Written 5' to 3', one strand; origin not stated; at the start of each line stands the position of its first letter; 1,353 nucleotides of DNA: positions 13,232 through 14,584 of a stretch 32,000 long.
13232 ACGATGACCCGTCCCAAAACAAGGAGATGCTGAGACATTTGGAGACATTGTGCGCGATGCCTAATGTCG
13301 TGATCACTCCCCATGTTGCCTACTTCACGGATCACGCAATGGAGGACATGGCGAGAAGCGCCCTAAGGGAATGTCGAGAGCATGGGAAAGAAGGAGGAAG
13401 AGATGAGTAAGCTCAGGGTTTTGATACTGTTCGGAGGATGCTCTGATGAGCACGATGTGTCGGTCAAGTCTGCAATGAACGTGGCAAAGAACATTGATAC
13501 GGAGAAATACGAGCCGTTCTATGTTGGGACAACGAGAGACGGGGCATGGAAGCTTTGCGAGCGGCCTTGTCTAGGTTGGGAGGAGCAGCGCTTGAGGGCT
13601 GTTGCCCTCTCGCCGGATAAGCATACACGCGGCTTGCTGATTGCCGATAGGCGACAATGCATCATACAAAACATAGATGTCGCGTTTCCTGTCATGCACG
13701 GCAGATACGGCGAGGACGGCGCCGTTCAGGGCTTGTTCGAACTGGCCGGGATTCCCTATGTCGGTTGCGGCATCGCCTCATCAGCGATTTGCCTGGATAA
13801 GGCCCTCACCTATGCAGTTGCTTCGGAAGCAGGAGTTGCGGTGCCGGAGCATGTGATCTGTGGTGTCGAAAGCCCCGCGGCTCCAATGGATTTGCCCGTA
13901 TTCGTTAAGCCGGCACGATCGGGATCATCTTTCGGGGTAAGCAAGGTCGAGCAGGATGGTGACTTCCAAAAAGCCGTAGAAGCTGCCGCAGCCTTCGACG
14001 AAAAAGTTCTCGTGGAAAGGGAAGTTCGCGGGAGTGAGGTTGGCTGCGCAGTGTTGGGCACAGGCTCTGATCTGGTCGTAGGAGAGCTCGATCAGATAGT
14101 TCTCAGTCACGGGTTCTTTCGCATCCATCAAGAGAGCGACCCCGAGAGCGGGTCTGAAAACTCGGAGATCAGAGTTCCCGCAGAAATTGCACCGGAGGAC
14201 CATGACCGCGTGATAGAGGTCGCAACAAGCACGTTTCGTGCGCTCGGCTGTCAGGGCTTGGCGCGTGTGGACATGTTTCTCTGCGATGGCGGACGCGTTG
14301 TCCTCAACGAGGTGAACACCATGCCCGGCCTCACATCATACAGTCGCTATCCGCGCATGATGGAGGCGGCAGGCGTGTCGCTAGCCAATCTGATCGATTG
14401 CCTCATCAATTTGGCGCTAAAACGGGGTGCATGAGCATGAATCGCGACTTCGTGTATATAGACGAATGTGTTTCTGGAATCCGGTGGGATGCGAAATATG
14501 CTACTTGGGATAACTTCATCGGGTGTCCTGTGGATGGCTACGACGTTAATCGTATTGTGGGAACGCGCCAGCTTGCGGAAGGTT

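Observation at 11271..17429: Complete van glycopeptide-resistance cassette with vanD-like gene content but a non-canonical, convergent vanRS layout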

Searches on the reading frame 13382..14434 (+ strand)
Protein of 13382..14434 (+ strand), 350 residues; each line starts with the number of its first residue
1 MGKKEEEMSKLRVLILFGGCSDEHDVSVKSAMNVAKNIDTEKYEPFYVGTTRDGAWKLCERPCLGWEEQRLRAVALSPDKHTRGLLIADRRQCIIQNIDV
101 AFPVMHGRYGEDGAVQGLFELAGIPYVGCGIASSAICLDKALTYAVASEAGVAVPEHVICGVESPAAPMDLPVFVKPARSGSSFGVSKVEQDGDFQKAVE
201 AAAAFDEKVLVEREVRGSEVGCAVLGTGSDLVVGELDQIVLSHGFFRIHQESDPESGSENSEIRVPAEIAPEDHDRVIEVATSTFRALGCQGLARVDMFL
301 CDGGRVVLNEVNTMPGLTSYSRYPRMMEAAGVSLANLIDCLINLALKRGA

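Call 3: search_protein_families(library=ncbifam, proteins=[window:13382-14434:+], max_evalue=0.00001)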
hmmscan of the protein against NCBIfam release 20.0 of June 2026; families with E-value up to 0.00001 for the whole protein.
window:13382-14434:+ (350 aa): 35 families (the best 25 are shown)
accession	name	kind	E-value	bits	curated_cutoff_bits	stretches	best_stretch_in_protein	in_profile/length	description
NF000206.1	D_ala_D_lac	equivalog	1.8e-158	527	550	1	8-347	1-342/342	D-alanine--(R)-lactate ligase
NF012215.1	D_ala_D_lac_VanD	exception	1e-143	478.7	700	1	8-348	1-343/343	D-alanine--(R)-lactate ligase VanD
NF012217.1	D_ala_D_lac_VanA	exception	5.5e-142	473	775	1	8-347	1-342/343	D-alanine--(R)-lactate ligase VanA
NF012216.1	D_ala_D_lac_VanB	exception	1.1e-141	472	750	1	8-348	1-342/342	D-alanine--(R)-lactate ligase VanB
NF000372.1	D_ala_D_lac_VanI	exception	3.5e-141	470.4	700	1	8-346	1-341/341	D-alanine--(R)-lactate ligase VanI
NF000144.1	D_ala_D_lac_VanF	exception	6e-141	469.4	750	1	8-347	1-342/343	D-alanine--(R)-lactate ligase VanF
NF000470.1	D_ala_D_lac_VanM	exception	4.4e-140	466.8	760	1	8-347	1-342/343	D-alanine--(R)-lactate ligase VanM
NF000129.1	D_ala_D_lac_Sc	exception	9.4e-135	449.2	650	1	8-346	1-341/346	D-alanine--(R)-lactate ligase VanA-Sc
NF000374.1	D_ala_D_lac_VanO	exception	3.5e-132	440.7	750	1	8-346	1-341/346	D-alanine--(R)-lactate ligase VanO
NF000092.1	D_ala_D_lac_Ao2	exception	7.9e-127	423.1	700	1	8-346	1-341/348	D-alanine--(R)-lactate ligase VanA-Ao2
NF000091.3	D_ala_D_ser_VanG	exception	4.6e-109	364.4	495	1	12-345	2-343/344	D-alanine--D-serine ligase VanG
NF002528.0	PRK01966.1-4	subfamily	1.6e-103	346.4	262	1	8-348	2-361/366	D-alanine--D-alanine ligase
NF000207.3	D_ala_D_ser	equivalog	6e-88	295.2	520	1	13-346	3-340/342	D-alanine--D-serine ligase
NF002525.0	PRK01966.1-1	equivalog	1.8e-87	293.7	457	1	8-349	1-354/364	D-alanine--D-alanine ligase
TIGR01205.1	D_ala_D_alaTIGR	subfamily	2.8e-82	276.2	245.65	1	12-345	1-317/318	D-alanine--D-alanine ligase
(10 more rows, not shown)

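Call 4: search_protein_families(library=pfam, proteins=[window:13382-14434:+], max_evalue=0.001)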
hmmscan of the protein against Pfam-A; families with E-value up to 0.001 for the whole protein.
window:13382-14434:+ (350 aa): 6 families
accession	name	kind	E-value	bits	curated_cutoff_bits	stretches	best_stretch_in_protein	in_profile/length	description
PF07478.18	Dala_Dala_lig_C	-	1.4e-54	185.1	24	1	168-342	34-203/204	D-ala D-ala ligase C-terminus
PF01820.27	Dala_Dala_lig_N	-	1.4e-33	116.4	34.6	1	12-129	1-121/121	D-ala D-ala ligase N-terminus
PF02222.28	ATP-grasp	-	2.5e-07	30.9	27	0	264-312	113-160/179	ATP-grasp domain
PF02655.19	ATP-grasp_3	-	3.1e-06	27.8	23.2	1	137-312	1-154/160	ATP-grasp domain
PF13535.11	ATP-grasp_4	-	0.0004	20.5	27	0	170-203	2-35/160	ATP-grasp domain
PF14397.11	ATPgrasp_ST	-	0.00059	19.6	31.4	0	274-318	215-259/278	Sugar-transfer associated ATP-grasp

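Call 6: find_homologous_proteins(query=window:13403-14434:+)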
Query window:13403-14434:+ (343 aa): 7962 proteins with E <= 0.001 among 8000 candidates; the best 120 are listed.
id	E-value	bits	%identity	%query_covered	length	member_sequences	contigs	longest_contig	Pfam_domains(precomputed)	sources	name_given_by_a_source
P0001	7.5e-227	770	100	100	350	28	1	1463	PF01820.28,PF02222.28,PF02655.20,PF07478.19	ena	-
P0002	3.4e-154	531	57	99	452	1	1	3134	PF01820.28,PF13535.12,PF02222.28,PF02655.20,PF07478.19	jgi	jgi:D-alanine---(R)-lactate ligase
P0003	6.9e-148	510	67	100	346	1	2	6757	PF01820.28,PF02222.28,PF02655.20,PF07478.19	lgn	-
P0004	1.8e-145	502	66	100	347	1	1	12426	PF01820.28,PF13535.12,PF02222.28,PF07478.19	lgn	-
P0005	2.3e-145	502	66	100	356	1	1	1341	PF01820.28,PF02222.28,PF02655.20,PF07478.19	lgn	-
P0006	2.1e-141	489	66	100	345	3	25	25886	PF01820.28,PF02222.28,PF02655.20,PF07478.19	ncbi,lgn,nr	ncbi:MAG: D-alanine--D-alanine ligase [Eggerthellaceae bacterium]|nr:D-alanine--D-alanine ligase [Eg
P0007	8.3e-141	487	62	99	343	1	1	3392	PF01820.28,PF13535.12,PF02786.23,PF02222.28,PF02655.20,PF07478.19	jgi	jgi:D-alanine--(R)-lactate ligase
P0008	5.2e-138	478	62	100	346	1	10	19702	PF01820.28,PF02222.28,PF02655.20,PF07478.19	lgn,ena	-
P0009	1.7e-135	470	60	99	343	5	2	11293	PF01820.28,PF13535.12,PF02222.28,PF02655.20,PF07478.19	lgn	-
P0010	1.8e-135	469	62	99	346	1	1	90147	PF01820.28,PF13535.12,PF02222.28,PF02655.20,PF07478.19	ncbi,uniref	ncbi:D-alanine--(R)-lactate ligase [Nocardioides sp. SYSU DS0651]|uniref:D-alanine--(R)-lactate liga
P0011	6.7e-135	468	59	99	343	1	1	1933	PF01820.28,PF13535.12,PF02786.23,PF02222.28,PF02655.20,PF07478.19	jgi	jgi:D-alanine--(R)-lactate ligase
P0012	7.5e-135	467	59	99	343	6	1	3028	PF01820.28,PF13535.12,PF02786.23,PF02222.28,PF02655.20,PF07478.19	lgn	-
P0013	1.9e-134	466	62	99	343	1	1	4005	PF01820.28,PF13535.12,PF02222.28,PF02655.20,PF07478.19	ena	-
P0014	1.9e-134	466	59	99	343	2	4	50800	PF01820.28,PF13535.12,PF02222.28,PF02655.20,PF07478.19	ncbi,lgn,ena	-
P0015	1.9e-134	466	60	99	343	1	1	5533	PF01820.28,PF13535.12,PF02786.23,PF02222.28,PF02655.20,PF07478.19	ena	-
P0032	5.6e-133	461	59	99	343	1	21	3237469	PF01820.28,PF13535.12,PF02222.28,PF02655.20,PF07478.19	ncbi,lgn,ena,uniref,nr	ncbi:vancomycin D-type resistance protein VanD [Enterococcus faecalis]|uniref:D-alanine--(R)-lactate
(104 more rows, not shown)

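Call 7: find_related_loci(query=window:13403-14434:+, collection=genome_contigs, flank=10000)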
Query window:13403-14434:+ (343 aa) in genome_contigs; peptide patterns used: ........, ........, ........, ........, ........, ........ (x = any residue, [..] = any of these).
51 stretches matched a pattern; 4 encode a relative of the query (tblastn E <= 1e-3); 4 distinct loci.
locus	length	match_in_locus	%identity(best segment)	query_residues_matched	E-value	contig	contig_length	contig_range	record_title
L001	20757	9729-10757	99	1-343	0e+0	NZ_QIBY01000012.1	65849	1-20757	Parvibacter caecicola strain DSM 22242 DSM22242T_contig_012, whole genome shotgun sequence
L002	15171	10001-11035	96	1-343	0e+0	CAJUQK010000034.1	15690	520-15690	MAG TPA_asm: uncultured Eggerthellaceae bacterium isolate MGBC163016 genome assembly, contig: MGBC163016.34, whole genom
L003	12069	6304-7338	96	1-343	0e+0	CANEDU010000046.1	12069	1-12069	MAG TPA_asm: uncultured Adlercreutzia sp. isolate SRR18439543_bin.26_metawrap_v1.3_MAG genome assembly, contig: NODE.284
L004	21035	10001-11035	96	1-343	0e+0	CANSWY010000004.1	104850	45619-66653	MAG TPA_asm: uncultured Eggerthellaceae bacterium isolate SRR18243797_bin.46_metawrap_v1.3_MAG genome assembly, contig:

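Call 8: find_encoding_contigs(protein=P0006, flank=8000, max_places=4)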
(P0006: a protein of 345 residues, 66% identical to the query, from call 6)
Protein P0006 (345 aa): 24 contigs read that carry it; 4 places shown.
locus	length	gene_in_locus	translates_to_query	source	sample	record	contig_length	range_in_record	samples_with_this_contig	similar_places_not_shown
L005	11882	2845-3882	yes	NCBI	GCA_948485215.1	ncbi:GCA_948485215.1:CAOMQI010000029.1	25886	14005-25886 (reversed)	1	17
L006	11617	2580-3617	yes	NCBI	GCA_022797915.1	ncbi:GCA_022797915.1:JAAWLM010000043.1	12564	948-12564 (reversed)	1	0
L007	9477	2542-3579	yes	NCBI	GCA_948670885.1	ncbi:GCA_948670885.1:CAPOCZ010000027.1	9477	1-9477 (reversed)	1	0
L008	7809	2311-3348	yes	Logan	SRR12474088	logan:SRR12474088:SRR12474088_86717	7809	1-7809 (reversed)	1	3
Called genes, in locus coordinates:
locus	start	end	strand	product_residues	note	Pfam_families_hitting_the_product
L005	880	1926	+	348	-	PF00768:Peptidase_S11, PF02113:Peptidase_S13 (weak), PF13354:Beta-lactamase2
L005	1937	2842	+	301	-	PF00389:2-Hacid_dh, PF02826:2-Hacid_dh_C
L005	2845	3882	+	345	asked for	PF01820:Dala_Dala_lig_N, PF02655:ATP-grasp_3 (faint), PF02222:ATP-grasp (weak), PF07478:Dala_Dala_lig_C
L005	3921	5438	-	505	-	PF00512:HisKA, PF02518:HATPase_c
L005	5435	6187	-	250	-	PF00072:Response_reg, PF00486:Trans_reg_C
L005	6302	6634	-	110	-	PF01638:HxlR, PF13601:HTH_34 (weak)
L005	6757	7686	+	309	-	PF04055:Radical_SAM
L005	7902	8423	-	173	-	PF13673:Acetyltransf_10 (weak), PF00583:Acetyltransf_1 (weak), PF13508:Acetyltransf_7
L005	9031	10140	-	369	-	PF01381:HTH_3, PF12844:HTH_19, PF13384:HTH_23 (faint), PF13443:HTH_26, PF13560:HTH_31 (weak)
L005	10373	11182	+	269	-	PF00376:MerR, PF13411:MerR_1, PF09278:MerR-DNA-bind (weak)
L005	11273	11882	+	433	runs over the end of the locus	PF07690:MFS_1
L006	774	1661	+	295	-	PF00768:Peptidase_S11, PF02113:Peptidase_S13 (weak), PF13354:Beta-lactamase2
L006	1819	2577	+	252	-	PF00389:2-Hacid_dh, PF02826:2-Hacid_dh_C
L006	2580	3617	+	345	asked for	PF01820:Dala_Dala_lig_N, PF02655:ATP-grasp_3 (faint), PF02222:ATP-grasp (weak), PF07478:Dala_Dala_lig_C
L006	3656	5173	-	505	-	PF00512:HisKA, PF02518:HATPase_c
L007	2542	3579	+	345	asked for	PF01820:Dala_Dala_lig_N, PF02655:ATP-grasp_3 (faint), PF02222:ATP-grasp (weak), PF07478:Dala_Dala_lig_C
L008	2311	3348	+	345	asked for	PF01820:Dala_Dala_lig_N, PF02655:ATP-grasp_3 (faint), PF02222:ATP-grasp (weak), PF07478:Dala_Dala_lig_C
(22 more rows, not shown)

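Call 18: search_solved_structures(query=window:13403-14434:+, show_alignments=2, max_evalue=1e-40)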
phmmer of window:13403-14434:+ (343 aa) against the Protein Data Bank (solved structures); distinct sequences matched with E-value up to 1e-40: 20.
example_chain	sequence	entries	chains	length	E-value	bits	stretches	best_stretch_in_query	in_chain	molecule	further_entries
1e4e_A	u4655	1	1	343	5.2e-134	449.7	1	1-340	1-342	VANCOMYCIN/TEICOPLANIN A-TYPE RESISTANCE PROTEIN VANA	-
1e4e_B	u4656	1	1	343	1e-133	448.8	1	1-340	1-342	VANCOMYCIN/TEICOPLANIN A-TYPE RESISTANCE PROTEIN VANA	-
3se7_A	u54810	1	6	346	3.2e-128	430.7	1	3-340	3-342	VanA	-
4fu0_A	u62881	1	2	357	6.9e-80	271.8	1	3-338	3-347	D-alanine--D-alanine ligase 7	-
3r5f_A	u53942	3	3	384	3.7e-70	239.8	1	1-341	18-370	D-alanine--D-alanine ligase 1 | D-alanine--D-alanine ligase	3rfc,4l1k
3e5n_A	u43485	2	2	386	3.8e-70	239.8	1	1-341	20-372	D-alanine-D-alanine ligase A | D-alanine--D-alanine ligase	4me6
7u56_A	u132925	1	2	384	6.6e-70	239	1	1-342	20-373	D-alanine--D-alanine ligase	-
3i12_A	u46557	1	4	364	3.2e-68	233.5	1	1-341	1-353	D-alanine-D-alanine ligase A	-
3q1k_A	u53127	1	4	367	3.2e-68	233.5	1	1-341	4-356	D-alanine--D-alanine ligase A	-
3lwb_A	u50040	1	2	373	4.2e-61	210.1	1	3-342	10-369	D-alanine--D-alanine ligase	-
6u1c_A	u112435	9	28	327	6.1e-60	206.2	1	3-340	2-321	D-alanine--D-alanine ligase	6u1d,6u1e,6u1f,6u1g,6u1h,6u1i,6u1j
2fb9_A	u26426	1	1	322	9e-60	205.7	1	3-339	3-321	D-alanine:D-alanine ligase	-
2yzg_A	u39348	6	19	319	2.1e-59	204.5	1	4-339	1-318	D-alanine--D-alanine ligase | D-alanine-D-alanine ligase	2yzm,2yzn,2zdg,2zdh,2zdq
3tqt_A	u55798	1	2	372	1.1e-53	185.6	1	2-341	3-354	D-alanine--D-alanine ligase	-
3k3p_A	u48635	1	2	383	9.8e-50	172.7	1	1-339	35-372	D-alanine--D-alanine ligase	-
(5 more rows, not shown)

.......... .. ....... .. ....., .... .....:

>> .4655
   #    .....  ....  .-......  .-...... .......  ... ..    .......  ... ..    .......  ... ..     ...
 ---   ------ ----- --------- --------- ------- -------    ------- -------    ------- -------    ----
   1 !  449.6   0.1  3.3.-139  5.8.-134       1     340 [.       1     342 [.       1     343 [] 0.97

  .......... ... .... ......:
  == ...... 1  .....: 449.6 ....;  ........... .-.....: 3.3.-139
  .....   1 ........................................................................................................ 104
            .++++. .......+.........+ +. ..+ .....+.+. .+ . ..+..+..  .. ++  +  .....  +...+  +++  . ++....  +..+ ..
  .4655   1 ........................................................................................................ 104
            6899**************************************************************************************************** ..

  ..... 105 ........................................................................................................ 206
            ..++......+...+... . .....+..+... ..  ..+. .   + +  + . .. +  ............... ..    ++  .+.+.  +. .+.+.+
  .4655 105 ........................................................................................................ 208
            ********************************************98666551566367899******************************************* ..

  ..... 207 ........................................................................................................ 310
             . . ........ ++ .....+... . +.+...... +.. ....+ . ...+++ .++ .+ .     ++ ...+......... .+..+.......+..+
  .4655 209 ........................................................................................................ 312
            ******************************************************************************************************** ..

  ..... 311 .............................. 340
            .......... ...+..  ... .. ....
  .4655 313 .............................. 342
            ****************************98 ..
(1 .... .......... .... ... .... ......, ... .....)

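Call 20: search_dna_similar(query=window:13403-14434:+, collection=plasmids, mode=protein, rows=spread, max_rows=40, max_evalue=1e-60)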
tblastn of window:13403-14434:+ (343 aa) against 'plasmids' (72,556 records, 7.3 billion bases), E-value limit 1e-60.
Records with a match: 446; places in all: 493; records where one place covers at least 80% of the query: 445.
Best place of each record, by identity: <60% 446.
By first word of the organism name: Enterococcus 402; Agrobacterium 16; Escherichia 6; Staphylococcus 5; Embleya 2; Subdoligranulum 2; Proteus 2; Brevibacillus 1; Streptomyces 1; Paenibacillus 1; and 8 more.
By predicted mobility (MOB-suite, as given by PLSDB): non-mobilizable 247; mobilizable 131; conjugative 68.
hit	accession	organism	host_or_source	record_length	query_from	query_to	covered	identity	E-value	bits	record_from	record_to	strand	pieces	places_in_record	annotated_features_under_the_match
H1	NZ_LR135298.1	Enterococcus faecium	-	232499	1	341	99%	59.5%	1e-133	427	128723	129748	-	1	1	vanB: D-alanine--(R)-lactate ligase VanB | vanH: D-lactate dehydrogenase VanH | vanH gene in vanB cluster: vanH; glycopeptide resistance gene cluster | vanH-B: D-lactate dehydrogenase VanH-B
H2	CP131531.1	Enterococcus faecium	Homo sapiens,blood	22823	1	340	99%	59.4%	7e-133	424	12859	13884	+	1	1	vanA: D-alanine--(R)-lactate ligase VanA | vanH gene in vanA cluster: vanH; glycopeptide resistance gene cluster | vanH-A: D-lactate dehydrogenase VanH-A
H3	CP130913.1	Enterococcus faecium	Homo sapiens,blood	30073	1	340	99%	59.4%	7e-133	424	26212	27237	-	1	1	vanA: D-alanine--(R)-lactate ligase VanA | vanH gene in vanA cluster: vanH; glycopeptide resistance gene cluster | vanH-A: D-lactate dehydrogenase VanH-A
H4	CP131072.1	Enterococcus faecium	Homo sapiens,blood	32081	1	340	99%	59.4%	7e-133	424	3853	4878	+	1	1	vanA: D-alanine--(R)-lactate ligase VanA | vanH gene in vanA cluster: vanH; glycopeptide resistance gene cluster | vanH-A: D-lactate dehydrogenase VanH-A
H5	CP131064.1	Enterococcus faecium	Homo sapiens,blood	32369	1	340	99%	59.4%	7e-133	424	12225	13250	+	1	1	vanA: D-alanine--(R)-lactate ligase VanA | vanH gene in vanA cluster: vanH; glycopeptide resistance gene cluster | vanH-A: D-lactate dehydrogenase VanH-A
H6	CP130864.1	Enterococcus faecium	Homo sapiens,blood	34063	1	340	99%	59.4%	7e-133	424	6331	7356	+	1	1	vanA: D-alanine--(R)-lactate ligase VanA | vanH gene in vanA cluster: vanH; glycopeptide resistance gene cluster | vanH-A: D-lactate dehydrogenase VanH-A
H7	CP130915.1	Enterococcus faecium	Homo sapiens,blood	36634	1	340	99%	59.4%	7e-133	424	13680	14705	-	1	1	vanA: D-alanine--(R)-lactate ligase VanA | vanH gene in vanA cluster: vanH; glycopeptide resistance gene cluster | vanH-A: D-lactate dehydrogenase VanH-A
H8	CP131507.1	Enterococcus faecium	Homo sapiens,blood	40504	1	340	99%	59.4%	7e-133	424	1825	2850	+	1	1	vanA: D-alanine--(R)-lactate ligase VanA | vanH gene in vanA cluster: vanH; glycopeptide resistance gene cluster | vanH-A: D-lactate dehydrogenase VanH-A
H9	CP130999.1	Enterococcus faecium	Homo sapiens,blood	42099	1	340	99%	59.4%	7e-133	424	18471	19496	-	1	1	vanA: D-alanine--(R)-lactate ligase VanA | vanH gene in vanA cluster: vanH; glycopeptide resistance gene cluster | vanH-A: D-lactate dehydrogenase VanH-A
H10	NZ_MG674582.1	Enterococcus faecium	poultry,poultry meat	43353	1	340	99%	59.4%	7e-133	424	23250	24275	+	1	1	vanA: D-alanine--(R)-lactate ligase VanA | D-lactate dehydrogenase VanH-A | vanH gene in vanA cluster: vanH; glycopeptide resistance gene cluster | vanH-A: D-lactate dehydrogenase VanH-A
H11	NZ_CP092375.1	Enterococcus faecium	dog,Cell culture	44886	1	340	99%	59.4%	7e-133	424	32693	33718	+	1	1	vanA: D-alanine--(R)-lactate ligase VanA | D-lactate dehydrogenase VanH-A | vanH gene in vanA cluster: vanH; glycopeptide resistance gene cluster | vanH-A: D-lactate dehydrogenase VanH-A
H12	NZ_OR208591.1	Enterococcus faecium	-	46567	1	340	99%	59.4%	7e-133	424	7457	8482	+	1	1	vanA: D-alanine--(R)-lactate ligase VanA | D-lactate dehydrogenase VanH-A | vanH gene in vanA cluster: vanH; glycopeptide resistance gene cluster | vanH-A: D-lactate dehydrogenase VanH-A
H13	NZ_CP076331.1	Enterococcus faecium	Homo sapiens,Whole organism,Biological ...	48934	1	340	99%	59.4%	7e-133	424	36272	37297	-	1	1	vanA: D-alanine--(R)-lactate ligase VanA | D-lactate dehydrogenase VanH-A | vanH gene in vanA cluster: vanH; glycopeptide resistance gene cluster | vanH-A: D-lactate dehydrogenase VanH-A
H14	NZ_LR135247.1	Enterococcus faecium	-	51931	1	340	99%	59.4%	7e-133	424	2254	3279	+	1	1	vanA: D-alanine--(R)-lactate ligase VanA | D-lactate dehydrogenase VanH-A | vanH gene in vanA cluster: vanH; glycopeptide resistance gene cluster | vanH-A: D-lactate dehydrogenase VanH-A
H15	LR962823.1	Enterococcus faecalis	-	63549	1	340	99%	59.4%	7e-133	424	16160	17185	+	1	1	vanA: D-alanine--(R)-lactate ligase VanA | vanH gene in vanA cluster: vanH; glycopeptide resistance gene cluster | vanH-A: D-lactate dehydrogenase VanH-A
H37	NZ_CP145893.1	Paenibacillus amylolyticus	whole organism,soil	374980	1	339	99%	43.5%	1e-83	283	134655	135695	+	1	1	vanG: glycopeptide resistance gene cluster; Van ligase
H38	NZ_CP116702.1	Agrobacterium tumefaciens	Yarrow,cell culture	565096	3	341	99%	40.3%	2e-65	231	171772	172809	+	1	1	D-alanine--D-alanine ligase family protein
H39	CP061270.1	Escherichia coli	Sheep,cell culture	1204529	1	343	100%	37.7%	9e-68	237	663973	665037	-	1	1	ddlA: D-alanine--D-alanine ligase | vanG: glycopeptide resistance gene cluster; Van ligase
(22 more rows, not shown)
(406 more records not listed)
